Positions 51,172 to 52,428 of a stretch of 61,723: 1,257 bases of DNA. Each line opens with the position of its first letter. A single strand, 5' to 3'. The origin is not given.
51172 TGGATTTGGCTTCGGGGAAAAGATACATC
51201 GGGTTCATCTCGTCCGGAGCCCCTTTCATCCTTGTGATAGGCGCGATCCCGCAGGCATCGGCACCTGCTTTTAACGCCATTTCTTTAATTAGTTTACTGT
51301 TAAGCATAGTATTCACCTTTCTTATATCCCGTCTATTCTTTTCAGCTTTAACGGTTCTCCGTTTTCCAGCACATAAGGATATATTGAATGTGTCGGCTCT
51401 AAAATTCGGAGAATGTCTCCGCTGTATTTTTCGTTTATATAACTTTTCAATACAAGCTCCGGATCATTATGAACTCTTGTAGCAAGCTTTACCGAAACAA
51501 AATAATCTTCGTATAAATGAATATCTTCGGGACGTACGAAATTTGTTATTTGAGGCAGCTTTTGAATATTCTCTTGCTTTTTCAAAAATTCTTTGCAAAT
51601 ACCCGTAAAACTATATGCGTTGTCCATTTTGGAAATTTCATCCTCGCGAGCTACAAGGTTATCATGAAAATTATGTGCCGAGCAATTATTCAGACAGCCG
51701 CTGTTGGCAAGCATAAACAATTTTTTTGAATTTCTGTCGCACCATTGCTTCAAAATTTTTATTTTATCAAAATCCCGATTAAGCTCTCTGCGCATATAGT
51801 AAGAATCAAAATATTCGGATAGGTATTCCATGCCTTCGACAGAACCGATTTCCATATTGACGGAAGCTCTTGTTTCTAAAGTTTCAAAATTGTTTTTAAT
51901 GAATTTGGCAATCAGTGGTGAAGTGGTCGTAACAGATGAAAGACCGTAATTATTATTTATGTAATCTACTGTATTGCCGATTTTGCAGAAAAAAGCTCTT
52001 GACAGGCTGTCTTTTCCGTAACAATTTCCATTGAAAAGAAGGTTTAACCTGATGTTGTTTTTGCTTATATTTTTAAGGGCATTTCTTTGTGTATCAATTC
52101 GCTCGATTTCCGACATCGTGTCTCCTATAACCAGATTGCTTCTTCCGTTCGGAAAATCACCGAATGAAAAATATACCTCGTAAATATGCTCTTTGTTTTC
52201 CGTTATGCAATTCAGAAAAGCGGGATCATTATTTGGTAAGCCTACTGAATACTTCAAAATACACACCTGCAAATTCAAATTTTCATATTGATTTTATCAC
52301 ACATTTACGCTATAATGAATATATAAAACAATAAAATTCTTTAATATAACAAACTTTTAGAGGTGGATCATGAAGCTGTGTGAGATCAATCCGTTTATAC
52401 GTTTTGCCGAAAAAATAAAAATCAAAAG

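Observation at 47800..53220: AT-rich accessory operon: U32-like protein, three QueG/RdhA-type Fe-S paralogues and a cupin, facing an AraC regulator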

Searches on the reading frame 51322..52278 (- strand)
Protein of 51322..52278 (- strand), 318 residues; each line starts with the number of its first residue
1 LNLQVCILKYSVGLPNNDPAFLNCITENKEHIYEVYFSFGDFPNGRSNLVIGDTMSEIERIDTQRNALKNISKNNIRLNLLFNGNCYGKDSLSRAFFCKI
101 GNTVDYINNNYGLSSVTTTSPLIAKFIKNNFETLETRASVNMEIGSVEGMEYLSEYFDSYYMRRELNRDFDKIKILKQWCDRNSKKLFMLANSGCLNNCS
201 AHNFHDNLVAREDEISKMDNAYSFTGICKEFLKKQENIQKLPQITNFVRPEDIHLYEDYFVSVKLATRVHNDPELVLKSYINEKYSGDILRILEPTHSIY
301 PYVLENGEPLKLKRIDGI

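Call 3: search_protein_families(library=pfam, proteins=[window:51322-52278:-], max_evalue=0.1)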
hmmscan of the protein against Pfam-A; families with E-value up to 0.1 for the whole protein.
window:51322-52278:- (318 aa): 0 families

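Call 4: search_protein_families(library=ncbifam, proteins=[window:51322-52278:-], max_evalue=0.1)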
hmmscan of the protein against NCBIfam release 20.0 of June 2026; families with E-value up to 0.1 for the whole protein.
window:51322-52278:- (318 aa): 0 families

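Call 6: search_solved_structures(query=window:51322-52278:-, max_evalue=10, show_alignments=2)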
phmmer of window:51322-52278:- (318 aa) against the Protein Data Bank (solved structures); distinct sequences matched with E-value up to 10: 3.
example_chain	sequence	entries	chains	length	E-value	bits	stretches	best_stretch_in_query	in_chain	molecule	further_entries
2wlq_A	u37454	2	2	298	0.45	12.9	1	70-111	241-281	PUTATIVE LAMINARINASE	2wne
2cl2_A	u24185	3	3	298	0.49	12.8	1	70-111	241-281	PUTATIVE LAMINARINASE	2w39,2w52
9udh_A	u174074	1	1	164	1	11.7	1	123-198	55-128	lytic transglycosidase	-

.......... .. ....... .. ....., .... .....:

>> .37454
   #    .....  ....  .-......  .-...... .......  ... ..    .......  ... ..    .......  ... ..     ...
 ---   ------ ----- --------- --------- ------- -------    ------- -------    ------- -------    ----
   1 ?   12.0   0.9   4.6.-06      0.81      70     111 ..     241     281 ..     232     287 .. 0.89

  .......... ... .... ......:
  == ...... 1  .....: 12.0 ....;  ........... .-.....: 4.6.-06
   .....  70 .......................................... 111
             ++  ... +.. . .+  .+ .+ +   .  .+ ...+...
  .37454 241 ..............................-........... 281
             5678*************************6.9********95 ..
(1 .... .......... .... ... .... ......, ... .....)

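Call 8: find_homologous_proteins(query=window:51322-52278:-, max_evalue=0.001)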
Query window:51322-52278:- (318 aa): 3212 proteins with E <= 0.001 among 4309 candidates; the best 120 are listed.
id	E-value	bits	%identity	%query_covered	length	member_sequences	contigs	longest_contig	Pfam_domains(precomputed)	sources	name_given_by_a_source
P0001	2.0e-209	712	100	99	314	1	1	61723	-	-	-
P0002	8.2e-165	566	79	99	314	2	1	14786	-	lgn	-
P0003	1.6e-158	545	75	98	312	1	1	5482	-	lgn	-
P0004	1.2e-157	542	76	98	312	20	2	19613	-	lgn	-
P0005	3.6e-155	534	77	96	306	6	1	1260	-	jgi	jgi:hypothetical protein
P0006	3.8e-154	531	74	97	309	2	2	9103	-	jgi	-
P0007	6.1e-154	530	74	97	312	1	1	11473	-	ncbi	-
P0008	3.0e-150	518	71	97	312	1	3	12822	-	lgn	-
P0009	3.0e-150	518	73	98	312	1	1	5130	-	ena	-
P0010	3.8e-150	517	73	96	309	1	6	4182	-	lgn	-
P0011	4.6e-150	517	73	96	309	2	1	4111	-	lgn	-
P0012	2.5e-149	515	74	96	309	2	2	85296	-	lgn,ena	-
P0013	5.1e-144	497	71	97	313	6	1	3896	-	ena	-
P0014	5.5e-144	497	71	96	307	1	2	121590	-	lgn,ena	-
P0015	1.3e-143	496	71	98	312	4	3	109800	-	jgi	-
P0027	1.3e-138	480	67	97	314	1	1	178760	-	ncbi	-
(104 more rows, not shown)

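Call 9: find_encoding_contigs(protein=P0027, flank=8000, max_places=3)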
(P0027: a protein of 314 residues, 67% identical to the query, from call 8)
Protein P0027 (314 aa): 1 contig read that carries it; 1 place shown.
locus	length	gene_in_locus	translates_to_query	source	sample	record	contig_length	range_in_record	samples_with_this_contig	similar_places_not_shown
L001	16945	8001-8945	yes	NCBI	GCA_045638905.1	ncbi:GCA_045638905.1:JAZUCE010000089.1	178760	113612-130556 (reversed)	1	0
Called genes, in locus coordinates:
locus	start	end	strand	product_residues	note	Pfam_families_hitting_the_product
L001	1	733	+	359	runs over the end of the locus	PF01408:GFO_IDH_MocA, PF22725:GFO_IDH_MocA_C3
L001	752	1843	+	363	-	PF01408:GFO_IDH_MocA, PF02894:GFO_IDH_MocA_C, PF22725:GFO_IDH_MocA_C3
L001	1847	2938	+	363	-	PF01408:GFO_IDH_MocA, PF03447:NAD_binding_3 (faint), PF02894:GFO_IDH_MocA_C, PF22725:GFO_IDH_MocA_C3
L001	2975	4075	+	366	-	PF01408:GFO_IDH_MocA, PF22725:GFO_IDH_MocA_C3, PF02894:GFO_IDH_MocA_C (weak)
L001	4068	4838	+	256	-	PF13353:Fer4_12, PF04055:Radical_SAM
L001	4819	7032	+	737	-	PF02901:PFL-like, PF01228:Gly_radical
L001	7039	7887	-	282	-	PF12833:HTH_18, PF00165:HTH_AraC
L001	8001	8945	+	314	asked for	-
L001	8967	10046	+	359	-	-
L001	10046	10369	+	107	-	PF07883:Cupin_2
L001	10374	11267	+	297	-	-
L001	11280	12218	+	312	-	-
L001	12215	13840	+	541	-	PF18952:DUF5696, PF19773:DUF6259, PF12905:Glyco_hydro_101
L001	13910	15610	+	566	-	PF00082:Peptidase_S8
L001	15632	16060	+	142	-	PF13248:Zn_ribbon_3 (weak)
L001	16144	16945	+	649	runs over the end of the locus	PF03190:Thioredox_DsbH, PF13098:Thioredoxin_2 (weak), PF13899:Thioredoxin_7, PF06917:Pectate_lyase_2 (faint), PF07470:Glyco_hydro_88 (faint), PF07221:GlcNAc_2-epim (faint), PF06662:C5-epim_C (faint), PF07944:Beta-AFase-like_GH127_cat (faint)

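Call 10: find_encoding_contigs(protein=P0014, flank=8000, max_places=3)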
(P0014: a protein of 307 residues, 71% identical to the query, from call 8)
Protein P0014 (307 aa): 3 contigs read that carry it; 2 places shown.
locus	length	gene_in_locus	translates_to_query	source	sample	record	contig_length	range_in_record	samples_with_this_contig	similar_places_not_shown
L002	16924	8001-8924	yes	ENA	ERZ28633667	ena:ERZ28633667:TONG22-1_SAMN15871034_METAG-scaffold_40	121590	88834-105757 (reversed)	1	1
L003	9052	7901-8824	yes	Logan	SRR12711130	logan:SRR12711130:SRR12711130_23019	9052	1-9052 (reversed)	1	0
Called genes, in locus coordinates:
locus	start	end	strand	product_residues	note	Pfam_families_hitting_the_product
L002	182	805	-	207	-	-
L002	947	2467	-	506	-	PF01055:Glyco_hydro_31_2nd, PF21365:Glyco_hydro_31_3rd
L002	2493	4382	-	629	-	PF02449:Glyco_hydro_42 (faint)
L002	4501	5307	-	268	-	PF02311:AraC_binding, PF07883:Cupin_2 (weak), PF12833:HTH_18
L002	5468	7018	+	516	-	PF01055:Glyco_hydro_31_2nd, PF21365:Glyco_hydro_31_3rd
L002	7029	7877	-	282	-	PF12833:HTH_18, PF00165:HTH_AraC (weak)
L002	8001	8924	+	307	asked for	-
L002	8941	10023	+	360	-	-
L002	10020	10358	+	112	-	PF07883:Cupin_2 (weak)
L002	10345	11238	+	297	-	-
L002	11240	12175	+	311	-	PF13484:Fer4_16 (faint)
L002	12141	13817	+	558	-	PF18952:DUF5696, PF12905:Glyco_hydro_101, PF19773:DUF6259 (faint)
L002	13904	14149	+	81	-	-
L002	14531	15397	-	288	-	PF02585:PIG-L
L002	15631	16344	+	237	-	PF02311:AraC_binding (weak), PF07883:Cupin_2, PF12833:HTH_18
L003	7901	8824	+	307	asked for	-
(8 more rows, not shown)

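Call 23: predict_structure(alignment_id=A1)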
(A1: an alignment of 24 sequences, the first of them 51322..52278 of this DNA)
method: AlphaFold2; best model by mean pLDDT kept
length: 318 residues; sequences in the alignment: 24
mean_pLDDT: 80.0   pTM: 0.82
mean pLDDT of the five models: 80.0, 79.4, 77.3, 75.4, 67.6
residues with pLDDT >= 90: 143; 70-90: 87; 50-70: 55; < 50: 33
segments of 3 or more residues with pLDDT < 50: 1-5, 47-51, 203-223
pLDDT, mean of each block of 10 residues (from residue 1): 62 87 96 92 56 68 90 97 74 88 96 95 95 94 89 96 90 98 97 69 45 44 58 76 79 93 89 91 79 62 56 56
secondary structure, 60 per line:
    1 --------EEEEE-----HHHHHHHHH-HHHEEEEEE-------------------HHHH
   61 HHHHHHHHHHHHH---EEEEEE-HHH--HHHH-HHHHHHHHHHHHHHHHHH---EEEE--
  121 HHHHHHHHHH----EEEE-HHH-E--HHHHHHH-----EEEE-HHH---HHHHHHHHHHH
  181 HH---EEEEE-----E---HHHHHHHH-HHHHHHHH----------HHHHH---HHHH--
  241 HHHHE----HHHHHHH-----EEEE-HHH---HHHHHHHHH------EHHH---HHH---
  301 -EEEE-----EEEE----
elements in order: E9-13 H19-27 E32-37 H57-73 E77-82 H89-92 H94-111 E115-118 H121-130 E135-138 H147-153 E159-162 H170-182 E186-190 H200-207 H209-216 H227-231 H235-238 H241-244 H250-256 E262-265 H273-281 E302-305 E311-314

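Call 25: search_protein_representatives(protein=window:51322-52278:-)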
Query: 318 residues. Proteins with E-value up to 0.001 (for the whole library): 807; up to 1e-10: 318; up to 1e-30: 101. The best 150 are listed.
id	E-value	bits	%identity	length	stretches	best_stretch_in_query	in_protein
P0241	1.2e-87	310.4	47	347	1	9-306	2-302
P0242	1.6e-76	273.9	66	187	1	64-241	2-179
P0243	6.0e-76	272.0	44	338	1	9-299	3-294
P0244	1.4e-75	270.8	46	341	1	30-307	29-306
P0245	3.8e-69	249.6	59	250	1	9-203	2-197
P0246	4.5e-69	249.4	43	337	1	8-306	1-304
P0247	7.9e-67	242.1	48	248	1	8-255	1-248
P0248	3.8e-64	233.2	42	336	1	9-298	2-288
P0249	1.1e-63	231.7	40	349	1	11-307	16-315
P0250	3.2e-63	230.2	44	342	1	8-307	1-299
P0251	3.6e-63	230.0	41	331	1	6-303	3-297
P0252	7.2e-63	229.0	37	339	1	18-306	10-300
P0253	1.4e-62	228.1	78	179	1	187-315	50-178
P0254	1.0e-61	225.3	42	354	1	7-306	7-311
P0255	1.2e-60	221.7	45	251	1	75-307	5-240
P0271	7.3e-54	199.5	38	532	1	14-308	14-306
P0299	6.4e-44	166.8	31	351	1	13-307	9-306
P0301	1.3e-43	165.8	38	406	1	19-269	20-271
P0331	2.8e-33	131.9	38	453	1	8-221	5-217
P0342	1.2e-30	123.3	30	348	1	9-306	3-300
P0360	1.0e-25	107.0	35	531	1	9-294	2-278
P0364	4.9e-25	104.8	29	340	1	68-302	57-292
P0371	7.8e-24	100.8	25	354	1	18-298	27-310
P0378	4.2e-23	98.4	30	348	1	8-295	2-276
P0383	7.8e-22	94.3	31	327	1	8-305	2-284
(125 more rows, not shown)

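Call 26: search_protein_families(library=pfam, proteins=[P0371, P0364, P0342, P0299, P0378, P0383, P0271, P0360, P0301, P0331], max_evalue=0.1)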
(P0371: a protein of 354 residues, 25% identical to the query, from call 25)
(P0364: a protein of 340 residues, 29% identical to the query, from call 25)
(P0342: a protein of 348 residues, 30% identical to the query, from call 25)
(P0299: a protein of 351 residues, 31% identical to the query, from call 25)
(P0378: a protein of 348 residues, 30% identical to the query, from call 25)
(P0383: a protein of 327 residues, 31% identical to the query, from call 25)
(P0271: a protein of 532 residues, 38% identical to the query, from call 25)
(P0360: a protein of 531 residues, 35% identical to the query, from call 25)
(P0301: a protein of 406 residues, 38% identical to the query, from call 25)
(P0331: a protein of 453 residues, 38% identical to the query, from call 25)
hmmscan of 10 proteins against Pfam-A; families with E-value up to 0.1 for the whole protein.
P0371 (354 aa): 0 families

P0364 (340 aa): 0 families

P0342 (348 aa): 0 families

P0299 (351 aa): 1 family
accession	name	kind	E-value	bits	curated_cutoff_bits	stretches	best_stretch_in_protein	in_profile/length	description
PF02053.20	Gene66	-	0.047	13.8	20.1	0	177-210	117-150/209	Gene 66 (IR5) protein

P0378 (348 aa): 0 families

P0383 (327 aa): 2 families
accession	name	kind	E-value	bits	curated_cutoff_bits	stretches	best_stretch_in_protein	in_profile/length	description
PF01136.24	Peptidase_U32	-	1.4e-09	38.1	22.4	1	88-175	3-88/233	Peptidase family U32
PF00478.31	IMPDH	-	0.044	13.2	25.6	1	50-171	69-145/345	IMP dehydrogenase / GMP reductase domain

P0271 (532 aa): 0 families

P0360 (531 aa): 21 families
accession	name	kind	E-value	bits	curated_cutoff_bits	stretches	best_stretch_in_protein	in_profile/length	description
PF07719.23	TPR_2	-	4.2e-15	55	27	2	459-491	2-34/34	Tetratricopeptide repeat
PF13181.12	TPR_8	-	4.8e-14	51.7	25.7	1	459-491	2-34/34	Tetratricopeptide repeat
PF14559.12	TPR_19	-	4.8e-13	49.7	25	2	472-511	5-44/68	Tetratricopeptide repeat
PF13428.12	TPR_14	-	6e-11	42.3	23.5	1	393-431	4-42/44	Tetratricopeptide repeat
PF13424.12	TPR_12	-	1.3e-09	38.5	30.1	1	356-420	3-75/77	Tetratricopeptide repeat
PF00515.34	TPR_1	-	2.5e-09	37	27.8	1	460-491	3-34/34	Tetratricopeptide repeat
PF13432.12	TPR_16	-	9e-09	36.1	32.7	1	398-452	5-59/65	Tetratricopeptide repeat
PF23914.1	TPR_CcmH_CycH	-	1.6e-07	31.7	42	1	380-491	40-154/158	Cytochrome c-type biogenesis protein H TPR domain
PF13431.12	TPR_17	-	9.2e-07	29.1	24.4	1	481-511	2-32/34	Tetratricopeptide repeat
PF13176.12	TPR_7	-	3.6e-06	27.1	27.9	0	462-490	3-33/36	Tetratricopeptide repeat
PF01136.24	Peptidase_U32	-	1.1e-05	25.3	22.4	1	87-172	3-86/233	Peptidase family U32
PF13414.12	TPR_11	-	1.3e-05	25.2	26.8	0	341-370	13-42/42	TPR repeat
PF25063.1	ARM_TT21_C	-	1.9e-05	25.1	35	1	440-508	111-180/209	Tetratricopeptide repeat protein 21 C-terminal ARM domain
PF12895.13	ANAPC3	-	2.9e-05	24.7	27.2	0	443-506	8-70/82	Anaphase-promoting complex, cyclosome, subunit 3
PF13174.12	TPR_6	-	5.1e-05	24.1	26.3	0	463-483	5-25/33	Tetratricopeptide repeat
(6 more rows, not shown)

P0301 (406 aa): 2 families
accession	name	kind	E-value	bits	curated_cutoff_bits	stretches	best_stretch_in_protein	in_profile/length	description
PF16499.11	Melibiase_2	-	0.0064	16.3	23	1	165-232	69-135/284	Alpha galactosidase A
PF24951.3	LisH_PAC1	-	0.065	13.4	27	0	178-187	11-20/36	PAC1 LisH domain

P0331 (453 aa): 4 families
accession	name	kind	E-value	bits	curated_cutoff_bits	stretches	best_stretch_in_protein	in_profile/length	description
PF16326.10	ABC_tran_CTD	-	1.2e-06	29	32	1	388-451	4-67/69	ABC transporter C-terminal domain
PF00005.33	ABC_tran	-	8.8e-06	26.8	25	1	206-293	65-137/137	ABC transporter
PF02463.25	SMC_N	-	0.015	15.2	40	1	241-327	135-205/220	RecF/RecN/SMC N terminal domain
PF01136.24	Peptidase_U32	-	0.023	14.4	22.4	1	102-164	9-72/233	Peptidase family U32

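Call 27: fold_search(model_id=the predicted structure, library=pdb)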
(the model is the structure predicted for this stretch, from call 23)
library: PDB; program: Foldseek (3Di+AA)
matches with E <= 10: 1823; with E <= 0.001: 32
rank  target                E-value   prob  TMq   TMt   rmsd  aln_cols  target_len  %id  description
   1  5d88                  1.4e-09  1.00  0.53  0.67   5.6       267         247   12  The Structure of the U32 Peptidase Mk0906 (released 2015-12-02)
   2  1wdw_A                4.8e-05  1.00  0.41  0.51   7.8       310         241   10  Structural basis of mutual activation of the tryptophan synthase a2b2 complex from a hyperthermophile, Pyrococcus furi (released 2005-07-12)
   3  4qg9_D                5.1e-05  1.00  0.37  0.30  14.3       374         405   10  crystal structure of PKM2-R399E mutant (released 2015-02-25)
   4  4rpp_A                5.8e-05  1.00  0.36  0.29  17.9       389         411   10  crystal structure of PKM2-K422R mutant bound with FBP (released 2015-02-25)
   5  1wdw_G                6.9e-05  1.00  0.41  0.50   7.8       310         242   10  Structural basis of mutual activation of the tryptophan synthase a2b2 complex from a hyperthermophile, Pyrococcus furi (released 2005-07-12)
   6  6nn7_B                7.4e-05  1.00  0.44  0.35   9.6       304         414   11  The structure of human liver pyruvate kinase, hLPYK-GGG (released 2019-06-19)
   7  5wrp_C                9.4e-05  1.00  0.43  0.37   8.6       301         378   12  T-state crystal structure of pyruvate kinase from Mycobacterium tuberculosis (released 2017-11-15)
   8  1geq_B                1.3e-04  1.00  0.37  0.46  10.6       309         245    8  Entropic stabilization of the tryptophan synthase A-subunit from a hyperthermophile, pyrococcus furiosus: X-ray analys (released 2000-12-13)
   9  3qvq_C                1.9e-04  1.00  0.38  0.46  13.0       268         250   12  The structure of an Oleispira antarctica phosphodiesterase OLEI02445 in complex with the product sn-glycerol-3-phospha (released 2011-04-13)
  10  4qg9_C                1.9e-04  1.00  0.44  0.35  11.9       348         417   10  crystal structure of PKM2-R399E mutant (released 2015-02-25)
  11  1wdw_K                1.9e-04  1.00  0.40  0.51   7.8       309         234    9  Structural basis of mutual activation of the tryptophan synthase a2b2 complex from a hyperthermophile, Pyrococcus furi (released 2005-07-12)
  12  4gfi_A                2.1e-04  1.00  0.37  0.36   8.5       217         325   11  Crystal structure of EFI-502318, an enolase family member from Agrobacterium tumefaciens with homology to dipeptide ep (released 2012-08-29)
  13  2r91_A                2.1e-04  1.00  0.34  0.38  15.6       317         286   10  Crystal Structure of KD(P)GA from T.tenax (released 2008-03-18)
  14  1jpd                  2.2e-04  1.00  0.34  0.34   8.2       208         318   12  L-Ala-D/L-Glu Epimerase (released 2001-12-21)
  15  4qg8_D                2.5e-04  1.00  0.42  0.34   9.4       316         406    9  crystal structure of PKM2-K305Q mutant (released 2015-02-25)
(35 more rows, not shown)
